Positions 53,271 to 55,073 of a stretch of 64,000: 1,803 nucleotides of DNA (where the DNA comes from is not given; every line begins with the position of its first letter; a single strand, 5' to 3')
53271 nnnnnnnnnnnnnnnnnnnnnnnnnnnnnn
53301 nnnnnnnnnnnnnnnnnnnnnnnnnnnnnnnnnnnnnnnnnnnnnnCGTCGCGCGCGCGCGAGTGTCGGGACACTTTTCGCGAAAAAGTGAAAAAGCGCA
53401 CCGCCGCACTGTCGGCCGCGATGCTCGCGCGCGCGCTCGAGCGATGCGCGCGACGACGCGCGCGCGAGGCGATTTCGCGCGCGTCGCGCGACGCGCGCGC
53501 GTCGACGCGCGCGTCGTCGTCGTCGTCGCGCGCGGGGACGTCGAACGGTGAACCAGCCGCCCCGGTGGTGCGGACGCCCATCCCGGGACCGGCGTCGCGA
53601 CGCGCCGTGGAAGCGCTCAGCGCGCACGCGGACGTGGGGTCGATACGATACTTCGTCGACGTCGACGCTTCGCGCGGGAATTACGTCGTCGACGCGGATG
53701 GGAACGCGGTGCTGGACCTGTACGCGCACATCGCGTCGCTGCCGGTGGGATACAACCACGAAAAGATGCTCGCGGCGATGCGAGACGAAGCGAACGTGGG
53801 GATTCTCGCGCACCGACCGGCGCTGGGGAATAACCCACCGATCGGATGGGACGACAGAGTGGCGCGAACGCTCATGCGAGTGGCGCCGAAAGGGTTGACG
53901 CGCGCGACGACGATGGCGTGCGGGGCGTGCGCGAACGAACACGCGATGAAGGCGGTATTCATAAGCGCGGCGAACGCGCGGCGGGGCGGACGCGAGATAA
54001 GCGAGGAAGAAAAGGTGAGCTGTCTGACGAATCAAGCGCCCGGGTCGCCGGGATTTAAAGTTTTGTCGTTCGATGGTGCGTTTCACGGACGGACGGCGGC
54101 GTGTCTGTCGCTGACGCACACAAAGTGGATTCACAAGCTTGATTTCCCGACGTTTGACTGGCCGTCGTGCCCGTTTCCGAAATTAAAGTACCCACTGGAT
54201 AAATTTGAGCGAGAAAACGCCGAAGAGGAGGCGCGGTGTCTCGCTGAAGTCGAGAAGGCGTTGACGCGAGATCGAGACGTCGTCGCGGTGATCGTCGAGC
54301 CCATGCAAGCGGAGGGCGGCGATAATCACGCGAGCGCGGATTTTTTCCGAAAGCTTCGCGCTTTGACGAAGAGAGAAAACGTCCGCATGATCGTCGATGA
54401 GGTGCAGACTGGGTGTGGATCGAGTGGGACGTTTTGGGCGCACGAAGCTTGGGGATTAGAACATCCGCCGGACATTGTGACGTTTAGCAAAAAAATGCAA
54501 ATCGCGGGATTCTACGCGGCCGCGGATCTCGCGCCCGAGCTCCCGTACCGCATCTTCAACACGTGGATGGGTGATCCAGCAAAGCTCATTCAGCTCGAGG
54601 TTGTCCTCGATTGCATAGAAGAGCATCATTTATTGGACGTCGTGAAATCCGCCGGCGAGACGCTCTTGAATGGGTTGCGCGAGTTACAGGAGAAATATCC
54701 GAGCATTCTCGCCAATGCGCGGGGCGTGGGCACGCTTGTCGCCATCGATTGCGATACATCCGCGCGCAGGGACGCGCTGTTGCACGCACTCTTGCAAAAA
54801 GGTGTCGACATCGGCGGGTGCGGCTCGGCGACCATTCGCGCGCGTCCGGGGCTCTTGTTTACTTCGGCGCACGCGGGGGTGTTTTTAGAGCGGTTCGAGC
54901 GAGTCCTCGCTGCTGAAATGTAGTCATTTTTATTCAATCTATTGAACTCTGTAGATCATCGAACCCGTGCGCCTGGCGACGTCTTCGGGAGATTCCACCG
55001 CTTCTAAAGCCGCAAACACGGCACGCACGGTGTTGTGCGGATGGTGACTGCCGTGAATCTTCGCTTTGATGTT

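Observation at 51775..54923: Head-to-head aminoaldehyde/betaine-aldehyde dehydrogenase (PTS1 -SKL) and GABA transaminase sharing a roughly 74-bp promoter: a GABA/polyamine catabolic module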

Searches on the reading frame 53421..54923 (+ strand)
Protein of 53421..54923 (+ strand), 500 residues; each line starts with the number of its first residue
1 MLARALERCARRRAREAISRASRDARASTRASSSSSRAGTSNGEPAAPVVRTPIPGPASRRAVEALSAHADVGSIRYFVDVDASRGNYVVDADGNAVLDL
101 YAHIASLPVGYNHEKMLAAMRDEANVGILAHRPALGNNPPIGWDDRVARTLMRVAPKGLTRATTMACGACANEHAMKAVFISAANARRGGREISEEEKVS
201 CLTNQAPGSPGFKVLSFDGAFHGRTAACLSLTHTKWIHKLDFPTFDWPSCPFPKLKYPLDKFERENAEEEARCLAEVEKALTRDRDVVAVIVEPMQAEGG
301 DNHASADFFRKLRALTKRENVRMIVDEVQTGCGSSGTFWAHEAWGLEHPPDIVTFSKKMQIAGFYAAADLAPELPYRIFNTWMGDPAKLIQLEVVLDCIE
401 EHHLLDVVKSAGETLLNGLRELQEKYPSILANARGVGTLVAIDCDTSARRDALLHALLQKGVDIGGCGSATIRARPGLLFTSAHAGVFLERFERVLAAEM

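Call 5: search_protein_families(library=pfam, proteins=[window:53421-54923:+])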
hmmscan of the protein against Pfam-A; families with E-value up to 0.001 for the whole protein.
window:53421-54923:+ (500 aa): 1 family
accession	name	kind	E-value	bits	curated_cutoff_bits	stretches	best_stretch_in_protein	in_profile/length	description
PF00202.27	Aminotran_3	-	4.9e-97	325.6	30.5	1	75-496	7-403/403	Aminotransferase class-III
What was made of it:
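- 53421..54923 (+): Eukaryotic (ABAT-type, 2-oxoglutarate-dependent) 4-aminobutyrate / beta-alanine transaminase CDS (500 aa, intronless). Pfam Aminotran_3 4.9e-97 (call 5).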

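Call 7: search_solved_structures(query=window:53421-54923:+, max_evalue=1e-20)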
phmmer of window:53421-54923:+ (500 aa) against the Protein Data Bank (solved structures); distinct sequences matched with E-value up to 1e-20: 27.
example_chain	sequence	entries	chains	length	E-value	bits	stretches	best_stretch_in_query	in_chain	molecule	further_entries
1ohv_A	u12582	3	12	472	2.5e-149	501.5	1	47-497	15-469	4-AMINOBUTYRATE AMINOTRANSFERASE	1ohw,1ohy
4y0h_A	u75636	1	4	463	2.7e-149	501.4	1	47-497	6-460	4-aminobutyrate aminotransferase, mitochondrial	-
4y0d_A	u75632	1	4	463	2.8e-149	501.4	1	47-497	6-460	4-aminobutyrate aminotransferase, mitochondrial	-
6b6g_A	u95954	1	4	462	2.8e-149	501.4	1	47-497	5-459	4-aminobutyrate aminotransferase, mitochondrial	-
4y0i_A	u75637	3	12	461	3e-149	501.3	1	47-497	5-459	4-aminobutyrate aminotransferase, mitochondrial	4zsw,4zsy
2jjf_A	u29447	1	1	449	2e-51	178.7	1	61-485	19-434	L-LYSINE EPSILON AMINOTRANSFERASE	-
2cin_A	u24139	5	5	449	2.4e-51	178.4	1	61-485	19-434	L-LYSINE-EPSILON AMINOTRANSFERASE | L-LYSINE EPSILON AMINOTRANSFERASE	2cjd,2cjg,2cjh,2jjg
2jje_A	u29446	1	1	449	8.8e-51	176.6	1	61-485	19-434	L-LYSINE EPSILON AMINOTRANSFERASE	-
2jjh_A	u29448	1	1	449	1.7e-50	175.6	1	61-485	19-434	L-LYSINE EPSILON AMINOTRANSFERASE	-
7vno_A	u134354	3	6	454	3.6e-32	115.2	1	215-496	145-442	454aa long hypothetical 4-aminobutyrate aminotransferase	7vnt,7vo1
1sf2_A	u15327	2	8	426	6.9e-28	101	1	214-444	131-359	4-aminobutyrate aminotransferase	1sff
6wop_A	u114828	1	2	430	7e-28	101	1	213-469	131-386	4-aminobutyrate transaminase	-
6wj8_A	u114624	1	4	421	2e-27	99.5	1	205-445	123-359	4-aminobutyrate aminotransferase PuuE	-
1szu_A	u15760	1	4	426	2.5e-27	99.2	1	214-444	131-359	4-aminobutyrate aminotransferase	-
1szk_A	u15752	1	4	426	3.4e-27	98.8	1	214-444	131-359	4-aminobutyrate aminotransferase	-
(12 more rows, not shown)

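Call 9: find_encoding_contigs(protein=window:53421-54923:+, flank=10000, max_places=6)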
Protein window:53421-54923:+ (500 aa): 24 contigs read that carry it; 6 places shown.
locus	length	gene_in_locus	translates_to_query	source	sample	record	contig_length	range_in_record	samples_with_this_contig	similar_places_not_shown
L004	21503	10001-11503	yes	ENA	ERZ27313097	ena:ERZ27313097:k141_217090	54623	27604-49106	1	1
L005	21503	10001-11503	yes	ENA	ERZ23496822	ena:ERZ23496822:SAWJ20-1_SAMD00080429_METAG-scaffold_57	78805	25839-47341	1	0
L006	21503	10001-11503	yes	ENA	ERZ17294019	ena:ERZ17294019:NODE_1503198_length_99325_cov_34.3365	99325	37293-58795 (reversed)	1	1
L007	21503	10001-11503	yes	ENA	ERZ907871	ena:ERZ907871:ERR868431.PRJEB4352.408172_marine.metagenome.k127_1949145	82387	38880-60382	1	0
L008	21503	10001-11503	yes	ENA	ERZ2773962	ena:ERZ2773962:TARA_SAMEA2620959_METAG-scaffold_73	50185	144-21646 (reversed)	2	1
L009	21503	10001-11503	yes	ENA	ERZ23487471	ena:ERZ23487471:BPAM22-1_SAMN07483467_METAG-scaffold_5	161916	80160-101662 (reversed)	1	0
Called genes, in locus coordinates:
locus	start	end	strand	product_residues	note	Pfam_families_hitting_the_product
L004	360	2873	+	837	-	PF08801:Nucleoporin_N, PF03177:Nucleoporin_C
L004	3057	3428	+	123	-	PF03177:Nucleoporin_C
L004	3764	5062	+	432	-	PF03177:Nucleoporin_C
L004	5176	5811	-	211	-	PF00638:Ran_BP1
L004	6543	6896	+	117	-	-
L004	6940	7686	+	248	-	PF03517:Voldacs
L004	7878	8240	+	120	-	PF01042:Ribonuc_L-PSP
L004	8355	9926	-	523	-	PF00171:Aldedh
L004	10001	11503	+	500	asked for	PF00202:Aminotran_3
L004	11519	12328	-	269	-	PF00333:Ribosomal_S5, PF03719:Ribosomal_S5_C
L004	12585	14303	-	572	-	PF01933:CofD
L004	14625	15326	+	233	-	PF08597:eIF3_subunit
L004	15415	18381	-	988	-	PF12333:Ipi1_N, PF25781:TPR_TEX10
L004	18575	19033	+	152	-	-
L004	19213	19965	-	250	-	PF00254:FKBP_C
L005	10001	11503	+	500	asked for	PF00202:Aminotran_3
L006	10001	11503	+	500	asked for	PF00202:Aminotran_3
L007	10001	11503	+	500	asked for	PF00202:Aminotran_3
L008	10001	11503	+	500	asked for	PF00202:Aminotran_3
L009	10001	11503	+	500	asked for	PF00202:Aminotran_3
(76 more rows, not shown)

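Call 17: find_homologous_proteins(query=window:53421-54923:+, max_evalue=1e-80)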
Query window:53421-54923:+ (500 aa): 2959 proteins with E <= 1e-80 among 8000 candidates; the best 120 are listed.
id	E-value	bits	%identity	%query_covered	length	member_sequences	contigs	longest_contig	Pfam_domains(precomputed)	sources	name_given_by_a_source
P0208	0.0e+0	1131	100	100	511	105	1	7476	PF00202.28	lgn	-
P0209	1.2e-268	910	85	91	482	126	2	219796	PF00202.28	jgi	-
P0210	6.3e-264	894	79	100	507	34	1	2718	PF00202.28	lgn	-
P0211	7.7e-260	881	77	99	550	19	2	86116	PF00202.28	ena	-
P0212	2.9e-259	879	85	89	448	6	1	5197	PF00202.28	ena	-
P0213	1.2e-240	818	77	91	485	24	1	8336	PF00202.28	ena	-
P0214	2.1e-228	777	74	91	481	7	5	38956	PF00202.28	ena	-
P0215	4.2e-226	770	74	91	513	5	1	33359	PF00202.28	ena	-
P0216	2.0e-225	767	47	96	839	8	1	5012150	PF00155.28,PF00202.28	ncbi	ncbi:4-aminobutyrate aminotransferase, mitochondrial isoform X3 [Leptinotarsa decemlineata]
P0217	1.1e-187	643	84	65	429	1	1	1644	PF00202.28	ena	-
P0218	1.7e-180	619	60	89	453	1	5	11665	PF00202.28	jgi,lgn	jgi:4-aminobutyrate aminotransferase/(S)-3-amino-2-methylpropionate transaminase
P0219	2.2e-178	612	59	89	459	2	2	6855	PF00202.28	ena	-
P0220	3.3e-178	612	61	87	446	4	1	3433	PF00202.28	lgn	-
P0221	7.6e-177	607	57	89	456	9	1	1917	PF00202.28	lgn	-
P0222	5.4e-168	578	53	99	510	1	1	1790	PF00202.28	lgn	-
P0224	9.6e-167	574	57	89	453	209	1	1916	PF00202.28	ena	-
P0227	1.9e-161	556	59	83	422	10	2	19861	PF00202.28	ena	-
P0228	6.1e-159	548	58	83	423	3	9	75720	PF00202.28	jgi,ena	-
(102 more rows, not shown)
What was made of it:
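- Closest known: Animal/fungal mitochondrial 4-aminobutyrate aminotransferase. Same: Many sources annotate relatives as GABA / (S)-3-amino-2-methylpropionate transaminase (call 17).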

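Call 18: find_encoding_contigs(protein=P0228, flank=8000, max_places=3)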
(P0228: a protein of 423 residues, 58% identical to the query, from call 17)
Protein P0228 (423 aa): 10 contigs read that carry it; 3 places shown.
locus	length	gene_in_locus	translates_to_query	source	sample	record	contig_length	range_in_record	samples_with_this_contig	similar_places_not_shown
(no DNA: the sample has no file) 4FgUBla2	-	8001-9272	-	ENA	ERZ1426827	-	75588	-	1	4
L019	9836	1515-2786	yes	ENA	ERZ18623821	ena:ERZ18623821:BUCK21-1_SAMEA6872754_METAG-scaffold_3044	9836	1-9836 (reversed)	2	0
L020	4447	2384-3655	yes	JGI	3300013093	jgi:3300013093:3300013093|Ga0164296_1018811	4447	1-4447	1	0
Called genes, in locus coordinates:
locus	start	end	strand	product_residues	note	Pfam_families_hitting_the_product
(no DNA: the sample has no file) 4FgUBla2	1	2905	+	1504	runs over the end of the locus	PF14570:zf-RING_4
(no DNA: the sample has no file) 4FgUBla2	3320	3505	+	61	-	PF00832:Ribosomal_L39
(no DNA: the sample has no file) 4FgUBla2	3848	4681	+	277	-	-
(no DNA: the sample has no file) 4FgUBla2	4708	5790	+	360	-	PF14226:DIOX_N, PF03171:2OG-FeII_Oxy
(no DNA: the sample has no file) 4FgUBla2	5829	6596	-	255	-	-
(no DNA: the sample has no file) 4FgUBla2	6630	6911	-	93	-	-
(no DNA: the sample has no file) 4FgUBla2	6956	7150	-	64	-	PF00097:zf-C3HC4 (weak), PF12678:zf-rbx1, PF12861:zf-ANAPC11, PF13445:zf-RING_UBOX (weak), PF13639:zf-RING_2 (weak), PF14634:zf-RING_5 (weak), PF13923:zf-C3HC4_2 (weak)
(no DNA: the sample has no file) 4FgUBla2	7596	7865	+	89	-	-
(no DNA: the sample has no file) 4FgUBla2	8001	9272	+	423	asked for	PF00202:Aminotran_3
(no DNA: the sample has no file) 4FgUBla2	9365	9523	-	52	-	-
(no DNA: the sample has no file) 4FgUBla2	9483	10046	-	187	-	PF01165:Ribosomal_S21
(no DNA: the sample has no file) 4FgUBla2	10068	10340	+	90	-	-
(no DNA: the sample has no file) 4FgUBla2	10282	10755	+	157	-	PF18018:DNA_pol_D_N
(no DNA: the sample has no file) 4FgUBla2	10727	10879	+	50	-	PF18018:DNA_pol_D_N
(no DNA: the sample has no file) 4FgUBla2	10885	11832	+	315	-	PF04042:DNA_pol_E_B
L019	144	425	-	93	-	-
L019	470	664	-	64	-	PF00097:zf-C3HC4 (weak), PF12678:zf-rbx1, PF12861:zf-ANAPC11, PF13445:zf-RING_UBOX (weak), PF13639:zf-RING_2 (weak), PF14634:zf-RING_5 (weak), PF13923:zf-C3HC4_2 (weak)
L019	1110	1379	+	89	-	-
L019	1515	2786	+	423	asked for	PF00202:Aminotran_3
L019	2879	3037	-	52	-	-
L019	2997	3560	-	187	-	PF01165:Ribosomal_S21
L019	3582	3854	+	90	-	-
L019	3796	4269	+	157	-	PF18018:DNA_pol_D_N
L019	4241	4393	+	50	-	PF18018:DNA_pol_D_N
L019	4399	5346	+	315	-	PF04042:DNA_pol_E_B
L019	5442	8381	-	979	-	PF00481:PP2C, PF00027:cNMP_binding, PF00069:Pkinase, PF07714:PK_Tyr_Ser-Thr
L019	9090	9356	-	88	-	-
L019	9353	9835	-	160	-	?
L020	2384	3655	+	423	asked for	PF00202:Aminotran_3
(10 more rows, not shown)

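Call 19: find_encoding_contigs(protein=P0227, flank=8000, max_places=2)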
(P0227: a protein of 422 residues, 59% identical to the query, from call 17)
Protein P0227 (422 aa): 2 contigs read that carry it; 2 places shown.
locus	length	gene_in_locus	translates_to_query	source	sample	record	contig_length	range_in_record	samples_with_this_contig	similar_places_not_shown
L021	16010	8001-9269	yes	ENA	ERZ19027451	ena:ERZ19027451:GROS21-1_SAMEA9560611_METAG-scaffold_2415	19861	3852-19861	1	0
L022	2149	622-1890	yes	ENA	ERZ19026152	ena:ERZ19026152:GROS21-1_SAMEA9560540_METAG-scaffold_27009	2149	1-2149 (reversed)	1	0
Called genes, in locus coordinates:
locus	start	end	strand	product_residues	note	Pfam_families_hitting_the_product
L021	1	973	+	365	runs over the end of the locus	PF14226:DIOX_N, PF03171:2OG-FeII_Oxy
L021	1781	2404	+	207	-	-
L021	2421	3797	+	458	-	-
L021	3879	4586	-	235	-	-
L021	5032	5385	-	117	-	PF12678:zf-rbx1, PF12861:zf-ANAPC11, PF13639:zf-RING_2 (weak), PF14634:zf-RING_5 (faint)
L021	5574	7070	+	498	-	-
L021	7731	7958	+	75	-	-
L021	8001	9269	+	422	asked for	PF00202:Aminotran_3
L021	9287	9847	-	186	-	PF01165:Ribosomal_S21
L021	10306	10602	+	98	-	PF18018:DNA_pol_D_N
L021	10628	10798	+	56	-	PF18018:DNA_pol_D_N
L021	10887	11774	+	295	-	PF04042:DNA_pol_E_B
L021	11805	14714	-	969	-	PF00481:PP2C, PF00027:cNMP_binding, PF00069:Pkinase, PF07714:PK_Tyr_Ser-Thr (weak)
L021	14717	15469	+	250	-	-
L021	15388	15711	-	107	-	-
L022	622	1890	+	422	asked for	PF00202:Aminotran_3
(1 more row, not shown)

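Call 20: find_encoding_contigs(protein=P0218, flank=8000, max_places=2)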
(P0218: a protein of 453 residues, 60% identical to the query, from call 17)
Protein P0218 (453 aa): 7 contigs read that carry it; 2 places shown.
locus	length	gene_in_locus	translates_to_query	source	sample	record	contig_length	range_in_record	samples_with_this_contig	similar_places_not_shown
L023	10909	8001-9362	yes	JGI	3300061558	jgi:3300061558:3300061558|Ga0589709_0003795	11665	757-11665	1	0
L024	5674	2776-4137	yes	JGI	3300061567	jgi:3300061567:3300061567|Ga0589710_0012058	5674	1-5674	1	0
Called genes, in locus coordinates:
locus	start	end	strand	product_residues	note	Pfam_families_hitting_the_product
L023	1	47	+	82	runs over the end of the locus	-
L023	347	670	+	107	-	-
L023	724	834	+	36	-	-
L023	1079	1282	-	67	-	-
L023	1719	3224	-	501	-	-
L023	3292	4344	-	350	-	-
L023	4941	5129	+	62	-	-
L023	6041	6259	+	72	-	PF00071:Ras, PF08477:Roc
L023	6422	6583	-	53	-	-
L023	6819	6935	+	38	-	-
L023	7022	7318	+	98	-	-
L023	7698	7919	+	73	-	-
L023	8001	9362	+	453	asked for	PF00202:Aminotran_3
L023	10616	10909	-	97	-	?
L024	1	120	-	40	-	?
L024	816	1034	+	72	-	PF00071:Ras, PF08477:Roc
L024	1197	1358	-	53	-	-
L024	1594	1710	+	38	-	-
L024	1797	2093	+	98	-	-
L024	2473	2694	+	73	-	-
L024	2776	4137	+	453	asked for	PF00202:Aminotran_3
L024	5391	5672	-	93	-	?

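Call 30: search_protein_families(library=ncbifam, proteins=[window:53421-54923:+], max_evalue=0.00001)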
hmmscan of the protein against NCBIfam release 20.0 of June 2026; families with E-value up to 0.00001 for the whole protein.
window:53421-54923:+ (500 aa): 67 families (the best 25 are shown)
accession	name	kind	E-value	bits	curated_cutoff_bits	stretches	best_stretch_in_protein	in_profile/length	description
TIGR00699.1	GABAtrns_euk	equivalog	1.5e-171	571.2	567.15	1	43-495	6-463/464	4-aminobutyrate--2-oxoglutarate transaminase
TIGR03251.1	LAT_fam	equivalog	2.6e-81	273.3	520.8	1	62-488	4-424/433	L-lysine 6-transaminase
NF004426.0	PRK05769.1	equivalog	2.9e-54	184.5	552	2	214-497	144-438/441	acetyl ornithine aminotransferase family protein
NF005993.0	PRK08117.1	subfamily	2.5e-43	148.3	574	2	213-482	131-413/433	aspartate aminotransferase family protein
NF002325.0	PRK01278.1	subfamily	3.9e-42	144.3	372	1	79-497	15-387/395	acetylornithine transaminase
TIGR00707.1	argD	subfamily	1.9e-41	142.2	410.05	1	79-496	11-380/381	acetylornithine/succinylornithine family transaminase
NF002874.0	PRK03244.1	equivalog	2.2e-41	142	457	1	82-498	30-394/399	acetylornithine transaminase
NF005985.0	PRK08088.1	equivalog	8.4e-35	120.2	713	1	71-444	18-359/426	4-aminobutyrate--2-oxoglutarate transaminase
NF004714.0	PRK06058.1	subfamily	9.2e-34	116.8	639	2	214-447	150-386/447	4-aminobutyrate--2-oxoglutarate transaminase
NF002797.0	PRK02936.1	equivalog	1.1e-33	116.5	496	1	282-495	161-376/385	acetylornithine transaminase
NF006733.0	PRK09264.1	subfamily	1.5e-33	116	438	1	213-470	131-386/425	diaminobutyrate--2-oxoglutarate transaminase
TIGR00700.1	GABAtrnsam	equivalog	1e-32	113.3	506.65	1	214-448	123-361/420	4-aminobutyrate--2-oxoglutarate transaminase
NF005272.0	PRK06777.1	equivalog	1.9e-32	112.4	725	1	86-445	31-359/421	4-aminobutyrate--2-oxoglutarate transaminase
TIGR02407.1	ectoine_ectB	equivalog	5.3e-32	110.9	552.2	1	213-469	127-381/412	diaminobutyrate--2-oxoglutarate transaminase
NF002985.0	PRK03715.1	equivalog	1.1e-31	109.9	568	1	84-496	25-391/395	acetylornithine transaminase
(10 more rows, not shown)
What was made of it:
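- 53421..54923 (+): NCBIfam TIGR00699 GABAtrns_euk scores 571.2 against a cut-off of 567.15 (call 30).
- On Eukaryotic 4-aminobutyrate--2-oxoglutarate transaminase (NCBIfam TIGR00699): 571.2 bits against a cut-off of 567.15, a marginal pass (call 30).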

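Call 34: list_cluster_members(proteins=[P0209, P0211, P0214, P0218, P0219, P0220, P0221, P0222, P0224, P0227])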
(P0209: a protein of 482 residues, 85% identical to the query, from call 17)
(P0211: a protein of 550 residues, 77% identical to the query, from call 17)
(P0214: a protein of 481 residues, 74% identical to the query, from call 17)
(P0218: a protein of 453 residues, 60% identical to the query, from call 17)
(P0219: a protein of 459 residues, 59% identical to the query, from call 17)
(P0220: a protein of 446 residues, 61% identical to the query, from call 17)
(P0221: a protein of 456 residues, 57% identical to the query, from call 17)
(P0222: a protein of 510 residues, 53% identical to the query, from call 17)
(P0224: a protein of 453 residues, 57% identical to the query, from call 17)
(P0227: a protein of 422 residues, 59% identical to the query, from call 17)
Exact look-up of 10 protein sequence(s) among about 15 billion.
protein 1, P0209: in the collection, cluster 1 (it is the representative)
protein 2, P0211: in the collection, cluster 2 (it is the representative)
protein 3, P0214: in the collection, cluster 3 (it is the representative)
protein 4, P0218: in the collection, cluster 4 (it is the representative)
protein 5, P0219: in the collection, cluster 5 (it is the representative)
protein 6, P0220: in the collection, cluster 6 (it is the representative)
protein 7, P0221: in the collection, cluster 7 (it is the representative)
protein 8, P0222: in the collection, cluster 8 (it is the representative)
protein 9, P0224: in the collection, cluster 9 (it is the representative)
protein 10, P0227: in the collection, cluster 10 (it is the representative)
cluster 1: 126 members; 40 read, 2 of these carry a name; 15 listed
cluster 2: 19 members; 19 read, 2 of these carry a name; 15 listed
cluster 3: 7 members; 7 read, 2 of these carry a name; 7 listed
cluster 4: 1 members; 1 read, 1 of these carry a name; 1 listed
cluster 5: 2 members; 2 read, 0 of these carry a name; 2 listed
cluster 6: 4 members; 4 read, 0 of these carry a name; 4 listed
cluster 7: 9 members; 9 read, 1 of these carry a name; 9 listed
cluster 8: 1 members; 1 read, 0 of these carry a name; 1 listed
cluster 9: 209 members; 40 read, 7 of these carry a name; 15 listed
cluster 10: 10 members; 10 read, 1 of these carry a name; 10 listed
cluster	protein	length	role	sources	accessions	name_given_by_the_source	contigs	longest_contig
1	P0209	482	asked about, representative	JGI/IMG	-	-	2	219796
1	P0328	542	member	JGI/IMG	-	4-aminobutyrate aminotransferase/(S)-3-amino-2-methylpropionate transaminase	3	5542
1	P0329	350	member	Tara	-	strand:- start:836 stop:1888 length:1053 start_codon:yes stop_codon:yes gene_type:complete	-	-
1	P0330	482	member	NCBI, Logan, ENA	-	-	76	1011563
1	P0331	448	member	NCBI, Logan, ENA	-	-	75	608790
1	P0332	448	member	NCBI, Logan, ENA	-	-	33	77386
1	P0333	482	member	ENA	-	-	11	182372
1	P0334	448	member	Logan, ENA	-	-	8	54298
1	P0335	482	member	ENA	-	-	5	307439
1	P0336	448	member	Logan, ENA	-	-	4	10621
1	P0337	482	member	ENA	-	-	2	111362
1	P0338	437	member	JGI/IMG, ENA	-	-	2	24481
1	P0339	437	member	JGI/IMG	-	-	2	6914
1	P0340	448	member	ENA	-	-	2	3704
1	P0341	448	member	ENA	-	-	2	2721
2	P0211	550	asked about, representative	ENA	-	-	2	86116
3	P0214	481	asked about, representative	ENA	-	-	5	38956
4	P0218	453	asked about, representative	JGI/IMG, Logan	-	4-aminobutyrate aminotransferase/(S)-3-amino-2-methylpropionate transaminase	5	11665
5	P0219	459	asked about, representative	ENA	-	-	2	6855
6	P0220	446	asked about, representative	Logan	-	-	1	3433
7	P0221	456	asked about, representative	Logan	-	-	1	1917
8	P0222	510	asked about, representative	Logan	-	-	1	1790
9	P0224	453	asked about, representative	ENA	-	-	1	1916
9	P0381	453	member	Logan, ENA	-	-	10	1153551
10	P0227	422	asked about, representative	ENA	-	-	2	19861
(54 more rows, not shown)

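Call 35: find_encoding_contigs(protein=P0381, flank=10000, max_places=3)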
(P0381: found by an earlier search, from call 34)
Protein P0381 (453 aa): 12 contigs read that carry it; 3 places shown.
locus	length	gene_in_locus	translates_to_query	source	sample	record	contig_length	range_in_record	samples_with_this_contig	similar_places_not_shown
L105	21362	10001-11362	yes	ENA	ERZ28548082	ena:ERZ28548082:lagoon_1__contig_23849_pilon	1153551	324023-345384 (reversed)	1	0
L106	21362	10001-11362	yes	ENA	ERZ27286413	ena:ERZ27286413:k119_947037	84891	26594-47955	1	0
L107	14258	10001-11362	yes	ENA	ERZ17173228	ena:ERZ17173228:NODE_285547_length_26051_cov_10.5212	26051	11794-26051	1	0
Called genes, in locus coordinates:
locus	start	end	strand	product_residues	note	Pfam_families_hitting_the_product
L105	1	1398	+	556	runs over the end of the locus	PF00635:Motile_Sperm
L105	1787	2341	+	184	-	-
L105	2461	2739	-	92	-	PF09011:HMG_box_2, PF00505:HMG_box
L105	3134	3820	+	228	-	PF25483:DUF7906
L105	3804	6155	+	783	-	PF25483:DUF7906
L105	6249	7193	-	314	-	PF00557:Peptidase_M24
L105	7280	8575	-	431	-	-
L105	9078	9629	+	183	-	PF00071:Ras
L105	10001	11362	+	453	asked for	PF00202:Aminotran_3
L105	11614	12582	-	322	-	PF00909:Ammonium_transp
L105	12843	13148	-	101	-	PF00909:Ammonium_transp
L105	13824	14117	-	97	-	PF03517:Voldacs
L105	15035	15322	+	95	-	-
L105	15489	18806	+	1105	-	PF15780:ASH (faint), PF22067:Cep192_D3 (faint), PF22544:HYDIN_VesB_CFA65-like_Ig (faint), PF23277:Ig_Dlec1_1, PF24771:Ig_CFAP74_1st, PF24507:Ig_CFAP65_4th (weak), PF25249:Ig_CFAP65_7th, PF23316:Ig_DLEC1_6th (weak), +2 more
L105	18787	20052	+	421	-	-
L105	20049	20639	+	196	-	-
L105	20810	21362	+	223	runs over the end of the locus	-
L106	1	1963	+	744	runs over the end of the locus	PF00635:Motile_Sperm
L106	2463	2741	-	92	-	PF09011:HMG_box_2, PF00505:HMG_box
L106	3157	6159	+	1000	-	PF25483:DUF7906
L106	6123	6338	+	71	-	-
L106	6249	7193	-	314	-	PF00557:Peptidase_M24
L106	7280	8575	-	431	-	-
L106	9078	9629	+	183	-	PF00071:Ras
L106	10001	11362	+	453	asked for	PF00202:Aminotran_3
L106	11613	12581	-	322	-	PF00909:Ammonium_transp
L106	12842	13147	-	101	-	PF00909:Ammonium_transp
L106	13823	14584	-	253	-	PF03517:Voldacs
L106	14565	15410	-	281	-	-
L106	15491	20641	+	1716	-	PF14874:PapD-like (faint), PF15780:ASH (faint), PF22067:Cep192_D3 (faint), PF23277:Ig_Dlec1_1, PF24771:Ig_CFAP74_1st, PF24507:Ig_CFAP65_4th (weak), PF25249:Ig_CFAP65_7th, PF23316:Ig_DLEC1_6th (weak), +4 more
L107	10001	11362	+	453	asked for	PF00202:Aminotran_3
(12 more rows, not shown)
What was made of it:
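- The Micromonas locus suggests a lineage-specific rearrangement brought the genes together (call 35).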
